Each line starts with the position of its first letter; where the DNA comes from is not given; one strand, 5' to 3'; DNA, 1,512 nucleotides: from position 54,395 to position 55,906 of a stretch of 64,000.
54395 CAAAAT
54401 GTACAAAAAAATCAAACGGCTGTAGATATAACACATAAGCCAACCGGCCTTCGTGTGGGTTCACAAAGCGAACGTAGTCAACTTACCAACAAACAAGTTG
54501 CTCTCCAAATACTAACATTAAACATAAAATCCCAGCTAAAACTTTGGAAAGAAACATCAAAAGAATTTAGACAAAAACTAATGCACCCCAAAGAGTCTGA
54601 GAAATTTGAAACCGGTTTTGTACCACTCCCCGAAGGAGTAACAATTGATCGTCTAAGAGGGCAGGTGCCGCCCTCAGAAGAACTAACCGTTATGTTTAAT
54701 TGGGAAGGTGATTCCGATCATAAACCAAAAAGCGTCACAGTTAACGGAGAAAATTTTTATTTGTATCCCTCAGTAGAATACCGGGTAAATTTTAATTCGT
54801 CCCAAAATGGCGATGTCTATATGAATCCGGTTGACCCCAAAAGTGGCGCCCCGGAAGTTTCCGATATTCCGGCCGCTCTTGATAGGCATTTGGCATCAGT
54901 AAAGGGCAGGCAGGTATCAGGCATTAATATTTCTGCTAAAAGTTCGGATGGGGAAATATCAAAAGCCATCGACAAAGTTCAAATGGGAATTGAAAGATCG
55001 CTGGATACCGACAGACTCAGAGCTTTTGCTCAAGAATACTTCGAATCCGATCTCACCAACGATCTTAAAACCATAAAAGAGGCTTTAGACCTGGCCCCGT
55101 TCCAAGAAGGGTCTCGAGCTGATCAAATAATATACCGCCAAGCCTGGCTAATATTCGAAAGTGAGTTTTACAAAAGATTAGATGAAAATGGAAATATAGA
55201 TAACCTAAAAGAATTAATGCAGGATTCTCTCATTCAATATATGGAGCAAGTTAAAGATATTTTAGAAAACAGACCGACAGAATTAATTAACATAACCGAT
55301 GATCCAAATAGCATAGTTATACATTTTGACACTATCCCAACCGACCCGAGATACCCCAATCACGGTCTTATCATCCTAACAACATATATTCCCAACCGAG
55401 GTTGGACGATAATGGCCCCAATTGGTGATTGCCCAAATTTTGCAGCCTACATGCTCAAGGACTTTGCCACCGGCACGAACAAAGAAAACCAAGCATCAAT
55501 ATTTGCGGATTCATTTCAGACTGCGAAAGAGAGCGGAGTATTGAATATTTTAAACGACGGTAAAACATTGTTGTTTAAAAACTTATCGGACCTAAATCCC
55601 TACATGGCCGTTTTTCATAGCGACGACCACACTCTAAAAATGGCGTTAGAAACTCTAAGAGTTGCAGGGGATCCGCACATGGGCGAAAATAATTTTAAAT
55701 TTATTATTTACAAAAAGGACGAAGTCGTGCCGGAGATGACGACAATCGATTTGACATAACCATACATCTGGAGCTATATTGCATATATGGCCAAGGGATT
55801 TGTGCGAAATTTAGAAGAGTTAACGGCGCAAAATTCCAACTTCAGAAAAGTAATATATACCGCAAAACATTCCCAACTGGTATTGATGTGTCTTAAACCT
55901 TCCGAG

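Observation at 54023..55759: Stand-alone release-factor GGQ domain fused to a large uncharacterised C-terminal domain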

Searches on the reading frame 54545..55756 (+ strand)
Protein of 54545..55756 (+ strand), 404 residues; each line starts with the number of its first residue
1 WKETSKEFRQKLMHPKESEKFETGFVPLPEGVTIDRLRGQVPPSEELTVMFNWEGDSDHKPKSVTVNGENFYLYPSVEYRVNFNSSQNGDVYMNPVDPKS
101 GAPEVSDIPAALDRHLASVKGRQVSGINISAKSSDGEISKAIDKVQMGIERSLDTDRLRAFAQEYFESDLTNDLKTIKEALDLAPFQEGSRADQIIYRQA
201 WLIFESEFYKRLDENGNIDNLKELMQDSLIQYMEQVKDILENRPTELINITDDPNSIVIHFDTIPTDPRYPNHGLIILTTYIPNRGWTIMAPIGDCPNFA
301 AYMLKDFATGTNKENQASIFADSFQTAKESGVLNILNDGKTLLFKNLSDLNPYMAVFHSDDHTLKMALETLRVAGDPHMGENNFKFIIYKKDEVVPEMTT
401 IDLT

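Call 18: search_protein_representatives(alignment_id=A2)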
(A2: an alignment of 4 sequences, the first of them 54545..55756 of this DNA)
Query: 4 sequences, 407 profile positions. Proteins with E-value up to 0.001 (for the whole library): 26; up to 1e-10: 22; up to 1e-30: 15. The best 26 are listed.
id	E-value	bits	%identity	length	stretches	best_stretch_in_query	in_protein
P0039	1.9e-151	521.4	-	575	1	1-406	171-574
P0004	4.0e-131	454.5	-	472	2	133-407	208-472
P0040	7.4e-61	223.0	-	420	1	25-406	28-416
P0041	2.3e-56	208.2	-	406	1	22-407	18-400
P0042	7.7e-56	206.5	-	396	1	15-407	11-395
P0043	6.7e-51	190.2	-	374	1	19-392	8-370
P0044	1.7e-49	185.6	-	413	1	26-407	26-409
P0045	2.0e-44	168.9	-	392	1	27-407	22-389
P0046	4.6e-44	167.7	-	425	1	24-405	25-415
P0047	6.3e-36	140.9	-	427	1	26-405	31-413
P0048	5.0e-35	138.0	-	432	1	26-391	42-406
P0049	1.3e-34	136.7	-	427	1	26-397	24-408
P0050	2.2e-34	135.8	-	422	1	15-390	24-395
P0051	3.8e-34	135.1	-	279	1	175-407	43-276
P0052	3.1e-31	125.5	-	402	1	18-397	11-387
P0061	1.9e-07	47.2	-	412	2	269-386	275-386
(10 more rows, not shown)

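Call 23: search_protein_families(library=pfam, alignment_id=A3, max_evalue=1)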
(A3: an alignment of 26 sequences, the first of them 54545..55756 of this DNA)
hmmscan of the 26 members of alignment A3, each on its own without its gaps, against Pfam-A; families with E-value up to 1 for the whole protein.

A. member 1, window:54545-55756:+ (404 aa): 0 families

B. families by the number of members that match (of 26 scanned): 14 families
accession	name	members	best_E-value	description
PF00472.26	RF-1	3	5.1e-18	RF-1 domain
PF14327.11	CSTF2_hinge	1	0.0015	Hinge domain of cleavage stimulation factor subunit 2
PF25556.1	SET_TTL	1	0.0057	Tubulin tyrosine ligase SET-like domain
PF04435.23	SPK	1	0.023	Domain of unknown function (DUF545)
PF13623.11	SurA_N_2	1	0.044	SurA-like N-terminal domain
PF06969.22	HemN_C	1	0.048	HemN C-terminal domain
PF09823.15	DUF2357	1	0.066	Domain of unknown function (DUF2357)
PF07942.18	CARME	1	0.15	Carnosine N-methyltransferase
PF24399.1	DUF7543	1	0.16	Family of unknown function (DUF7543)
PF17330.7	SWC7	1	0.17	SWR1 chromatin-remodelling complex, sub-unit Swc7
PF03430.19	TATR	1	0.19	Trans-activating transcriptional regulator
PF24614.1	Tf2-1_C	1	0.19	Transposon Tf2-1 polyprotein, C-terminal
PF08491.16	SE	1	0.28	Squalene epoxidase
PF05099.18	TerB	1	0.33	Tellurite resistance protein TerB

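Call 25: find_encoding_contigs(protein=P0040, flank=8000, max_places=3)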
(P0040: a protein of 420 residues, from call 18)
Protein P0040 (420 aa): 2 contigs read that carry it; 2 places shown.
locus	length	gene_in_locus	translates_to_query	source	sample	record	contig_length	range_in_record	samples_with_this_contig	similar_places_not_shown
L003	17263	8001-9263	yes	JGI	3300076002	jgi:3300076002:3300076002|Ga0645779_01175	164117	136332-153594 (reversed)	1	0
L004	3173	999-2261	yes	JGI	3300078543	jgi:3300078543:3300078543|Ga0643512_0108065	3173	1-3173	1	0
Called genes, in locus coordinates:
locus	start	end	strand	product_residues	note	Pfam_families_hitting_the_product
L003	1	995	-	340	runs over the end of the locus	PF14897:EpsG (faint), PF13231:PMT_2 (weak)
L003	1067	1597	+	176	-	PF06271:RDD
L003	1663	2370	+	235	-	-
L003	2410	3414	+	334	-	PF01555:N6_N4_Mtase (faint), PF01170:UPF0020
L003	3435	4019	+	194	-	-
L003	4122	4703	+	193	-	PF00293:NUDIX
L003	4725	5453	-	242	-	-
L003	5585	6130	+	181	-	PF00300:His_Phos_1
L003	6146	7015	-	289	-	PF13472:Lipase_GDSL_2 (faint), PF00657:Lipase_GDSL (weak)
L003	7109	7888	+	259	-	PF00795:CN_hydrolase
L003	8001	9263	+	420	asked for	-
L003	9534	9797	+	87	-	PF04014:MazE_antitoxin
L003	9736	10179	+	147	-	PF01850:PIN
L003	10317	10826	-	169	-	PF00293:NUDIX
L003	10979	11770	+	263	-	PF00398:RrnaAD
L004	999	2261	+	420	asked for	-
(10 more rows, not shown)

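Call 26: find_related_loci(query=A2, collection=genome_contigs, flank=10000)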
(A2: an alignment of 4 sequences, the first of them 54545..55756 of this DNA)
Query A2 (404 aa) in genome_contigs; peptide patterns used: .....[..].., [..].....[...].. (x = any residue, [..] = any of these).
30 stretches matched a pattern; 2 encode a relative of the query (tblastn E <= 1e-3); 1 distinct loci.
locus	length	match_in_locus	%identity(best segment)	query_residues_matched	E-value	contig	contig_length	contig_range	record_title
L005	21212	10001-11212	86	1-404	0e+0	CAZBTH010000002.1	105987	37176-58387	MAG TPA_asm: uncultured Gammaproteobacteria bacterium isolate SRP062349_co2_276 genome assembly, contig: NODE_121_length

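Call 27: predict_structure(alignment_id=A3)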
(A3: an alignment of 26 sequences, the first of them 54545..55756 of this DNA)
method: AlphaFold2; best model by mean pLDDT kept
length: 404 residues; sequences in the alignment: 26
mean_pLDDT: 90.4   pTM: 0.75
mean pLDDT of the five models: 90.4, 90.1, 89.8, 88.2, 87.8
residues with pLDDT >= 90: 301; 70-90: 70; 50-70: 24; < 50: 9
segments of 3 or more residues with pLDDT < 50: 14-20
pLDDT, mean of each block of 10 residues (from residue 1): 64 51 84 94 93 87 92 95 82 93 93 95 94 89 91 89 95 97 95 97 93 85 96 97 98 98 91 93 97 94 94 77 96 97 98 92 96 97 96 70 69
secondary structure, 60 per line:
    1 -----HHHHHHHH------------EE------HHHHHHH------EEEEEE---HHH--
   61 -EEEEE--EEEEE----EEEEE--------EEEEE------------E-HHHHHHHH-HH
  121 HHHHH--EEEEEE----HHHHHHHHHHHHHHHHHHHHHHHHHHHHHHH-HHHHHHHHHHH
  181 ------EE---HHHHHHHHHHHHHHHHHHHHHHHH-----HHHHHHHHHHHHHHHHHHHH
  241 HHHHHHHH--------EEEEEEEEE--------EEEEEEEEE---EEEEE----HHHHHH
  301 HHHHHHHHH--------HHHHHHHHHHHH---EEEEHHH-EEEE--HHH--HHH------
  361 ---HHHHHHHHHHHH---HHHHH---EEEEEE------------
elements in order: H6-13 H34-40 E47-52 E62-66 E69-73 E78-82 E91-95 H110-117 H119-125 E128-133 H138-168 H170-180 H192-215 H221-248 E257-265 E274-282 E286-290 H295-309 H318-329 E333-336 E341-344 H364-375 H379-383 E387-392

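Call 32: search_protein_families(library=padloc, proteins=[L005:8374-9417:+], max_evalue=0.1)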
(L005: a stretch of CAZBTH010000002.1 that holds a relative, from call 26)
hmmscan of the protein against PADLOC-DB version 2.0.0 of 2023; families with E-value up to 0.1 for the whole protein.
L005:8374-9417:+ (347 aa): 1 family
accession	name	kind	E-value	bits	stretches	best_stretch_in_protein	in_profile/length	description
PDLC01297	Csm3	-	0.031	12.2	1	51-133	107-172/198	"CAS-III-A,CAS-III-D; effector_G7"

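Call 40: fold_search(model_id=the predicted structure, library=pdb)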
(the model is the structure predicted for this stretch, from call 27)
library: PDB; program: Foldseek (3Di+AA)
matches with E <= 10: 431; with E <= 0.001: 0
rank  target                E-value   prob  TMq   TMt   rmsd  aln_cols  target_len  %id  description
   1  9exo_A                3.0e-03  0.23  0.10  0.07  22.1       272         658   10  Wzc-K540M-2YE MgADP C1 (released 2025-04-23)
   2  7nhr_A                3.4e-03  0.25  0.11  0.08  20.9       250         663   11  Putative transmembrane protein Wzc K540M C1 (released 2021-08-25)
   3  9exq_A                5.6e-03  0.21  0.11  0.08  20.6       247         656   11  Wzc-K540M-3YE-N711Y MgADP C1 (released 2025-04-23)
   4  9i2q_A                7.5e-03  0.16  0.11  0.08  21.1       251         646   12  Wzc-K540M-3YE MgADP C1 (released 2025-04-30)
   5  8cb5_B                3.0e-02  0.14  0.10  0.16  20.8       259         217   10  The Transcriptional Regulator PrfA from Listeria Monocytogenes in complex with tripeptide Glu-Val-Phe (released 2024-08-07)
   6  9r68_I                3.0e-02  0.08  0.08  0.05  32.8       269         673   12  CPS secretion pathway Wza-Wzc_C1 (Conf 2) (released 2026-03-04)
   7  8cbg_B                3.9e-02  0.15  0.11  0.17  19.2       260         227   13  The Transcriptional Regulator PrfA from Listeria Monocytogenes in complex with tetrapeptide Arg-Gly-Leu-Leu (released 2024-08-07)
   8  7nib_A                5.0e-02  0.10  0.10  0.07  21.5       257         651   11  Wzc-K540M-4YE C1 (released 2021-08-25)
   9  3dpq_B                6.2e-02  0.15  0.11  0.17  19.8       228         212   16  Crystal structure of the substrate binding domain of E. coli DnaK in complex with a long pyrrhocoricin-derived inhibit (released 2009-03-10)
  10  9r62_K                6.2e-02  0.08  0.10  0.07  20.8       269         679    7  CPS co-polymerase Wzc_C1 (released 2026-03-04)
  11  7lu4_B                7.0e-02  0.07  0.09  0.04  26.8       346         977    8  Crystal structure of bacterial glycyl tRNA synthetase in complex with glycine (released 2021-08-04)
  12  6t5i_B                8.8e-02  0.11  0.11  0.16  19.9       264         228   13  The Transcriptional Regulator PrfA from Listeria Monocytogenes in complex with inhibitor of WNT production (IWP)-2 (released 2021-10-27)
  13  6qw2_A                1.0e-01  0.11  0.11  0.16  19.3       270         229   12  The Transcriptional Regulator PrfA-A218G mutant from Listeria Monocytogenes (released 2020-04-01)
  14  4r5l_D                1.1e-01  0.15  0.11  0.17  19.4       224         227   13  Crystal structure of the DnaK C-terminus (Dnak-SBD-C) (released 2014-09-10)
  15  9f0y_H                1.5e-01  0.66  0.14  0.11   6.1       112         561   12  CryoEM structure of the F plasmid relaxosome with TraI in its TE mode, derived from the ss-27_+8ds+9_+143-R Locally-re (released 2025-06-04)
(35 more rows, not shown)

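Call 41: find_encoding_contigs(protein=P0041, flank=6000, max_places=2)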
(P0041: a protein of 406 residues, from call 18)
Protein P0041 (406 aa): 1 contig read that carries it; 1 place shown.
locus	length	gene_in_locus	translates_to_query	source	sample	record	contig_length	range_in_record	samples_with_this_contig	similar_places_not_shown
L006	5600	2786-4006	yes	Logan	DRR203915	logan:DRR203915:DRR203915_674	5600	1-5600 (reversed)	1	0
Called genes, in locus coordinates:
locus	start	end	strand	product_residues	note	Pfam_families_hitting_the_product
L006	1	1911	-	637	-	?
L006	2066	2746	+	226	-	PF00121:TIM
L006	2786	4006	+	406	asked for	-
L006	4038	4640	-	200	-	-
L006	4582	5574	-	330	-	PF10060:DUF2298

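Call 42: find_encoding_contigs(protein=P0042, flank=6000, max_places=2)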
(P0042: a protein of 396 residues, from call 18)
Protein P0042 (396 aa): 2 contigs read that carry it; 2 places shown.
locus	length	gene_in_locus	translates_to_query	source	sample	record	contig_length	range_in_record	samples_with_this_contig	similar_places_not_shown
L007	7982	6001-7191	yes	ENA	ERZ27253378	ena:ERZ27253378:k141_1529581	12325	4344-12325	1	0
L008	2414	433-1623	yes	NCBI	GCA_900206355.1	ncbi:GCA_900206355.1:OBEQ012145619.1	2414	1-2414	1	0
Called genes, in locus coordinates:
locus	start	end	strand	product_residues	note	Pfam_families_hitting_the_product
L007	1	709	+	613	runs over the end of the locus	PF03485:Arg_tRNA_synt_N, PF00750:tRNA-synt_1d, PF05746:DALR_1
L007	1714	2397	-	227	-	-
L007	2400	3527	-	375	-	PF01476:LysM, PF23473:LysM3_LYK4_5 (faint), PF01551:Peptidase_M23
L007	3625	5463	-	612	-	PF09586:YfhO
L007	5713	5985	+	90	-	-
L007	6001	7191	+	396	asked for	-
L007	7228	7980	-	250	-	?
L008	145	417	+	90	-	-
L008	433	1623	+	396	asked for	-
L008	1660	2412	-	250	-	?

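Call 43: find_encoding_contigs(protein=P0044, flank=6000, max_places=2)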
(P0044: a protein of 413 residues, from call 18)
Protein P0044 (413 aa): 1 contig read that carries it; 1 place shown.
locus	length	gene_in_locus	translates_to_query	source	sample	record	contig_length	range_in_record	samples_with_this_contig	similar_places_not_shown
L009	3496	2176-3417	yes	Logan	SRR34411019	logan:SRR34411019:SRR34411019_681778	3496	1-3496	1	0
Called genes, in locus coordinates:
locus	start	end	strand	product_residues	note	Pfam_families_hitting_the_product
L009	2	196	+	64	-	?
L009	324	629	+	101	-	-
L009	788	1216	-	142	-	PF13411:MerR_1, PF00376:MerR, PF09278:MerR-DNA-bind (weak)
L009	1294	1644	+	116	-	PF09966:DUF2200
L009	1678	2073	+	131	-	PF09945:DUF2177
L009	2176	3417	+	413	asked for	-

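Call 46: search_solved_structures(query=A3, max_evalue=10, show_alignments=3)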
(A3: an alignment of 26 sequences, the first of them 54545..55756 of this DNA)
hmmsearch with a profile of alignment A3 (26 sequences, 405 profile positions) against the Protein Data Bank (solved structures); distinct sequences matched with E-value up to 10: 13.
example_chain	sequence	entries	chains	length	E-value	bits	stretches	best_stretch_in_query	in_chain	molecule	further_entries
7ah8_A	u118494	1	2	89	0.0064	18.9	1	209-263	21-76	Nuclear transcription factor Y subunit beta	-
1n1j_A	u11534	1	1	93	0.0071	18.7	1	209-263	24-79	NF-YB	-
4awl_B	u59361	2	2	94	0.0073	18.7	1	209-263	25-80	NUCLEAR TRANSCRIPTION FACTOR Y SUBUNIT BETA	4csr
6qmp_B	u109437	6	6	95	0.0074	18.7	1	209-263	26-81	Nuclear transcription factor Y subunit beta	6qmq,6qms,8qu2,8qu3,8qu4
9r4d_B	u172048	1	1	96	0.0076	18.6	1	209-263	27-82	Nuclear transcription factor Y subunit beta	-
4g91_B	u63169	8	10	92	0.014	17.8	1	210-262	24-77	Transcription factor HapC (Eurofung) | CCAAT-binding factor complex subunit HapC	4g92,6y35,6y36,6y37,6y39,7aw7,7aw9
7pe3_A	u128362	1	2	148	0.25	13.6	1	13-59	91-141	SHSP domain-containing protein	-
6smn_A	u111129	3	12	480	0.65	12.3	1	121-164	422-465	Serine hydroxymethyltransferase 2, mitochondrial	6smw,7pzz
2hwx_A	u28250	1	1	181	2.1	10.6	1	188-261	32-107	Telomerase-binding protein EST1A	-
5cwb_A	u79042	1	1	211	3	10.1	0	149-233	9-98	Designed helical repeat protein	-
7td0_R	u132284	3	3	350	4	9.7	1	269-301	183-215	Lysophosphatidic acid receptor 1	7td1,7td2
7yu3_R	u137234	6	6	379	4.5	9.5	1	269-300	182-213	Lysophosphatidic acid receptor 1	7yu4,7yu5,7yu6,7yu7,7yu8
7mwr_B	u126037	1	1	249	7.4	8.8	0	133-233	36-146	LHD101B4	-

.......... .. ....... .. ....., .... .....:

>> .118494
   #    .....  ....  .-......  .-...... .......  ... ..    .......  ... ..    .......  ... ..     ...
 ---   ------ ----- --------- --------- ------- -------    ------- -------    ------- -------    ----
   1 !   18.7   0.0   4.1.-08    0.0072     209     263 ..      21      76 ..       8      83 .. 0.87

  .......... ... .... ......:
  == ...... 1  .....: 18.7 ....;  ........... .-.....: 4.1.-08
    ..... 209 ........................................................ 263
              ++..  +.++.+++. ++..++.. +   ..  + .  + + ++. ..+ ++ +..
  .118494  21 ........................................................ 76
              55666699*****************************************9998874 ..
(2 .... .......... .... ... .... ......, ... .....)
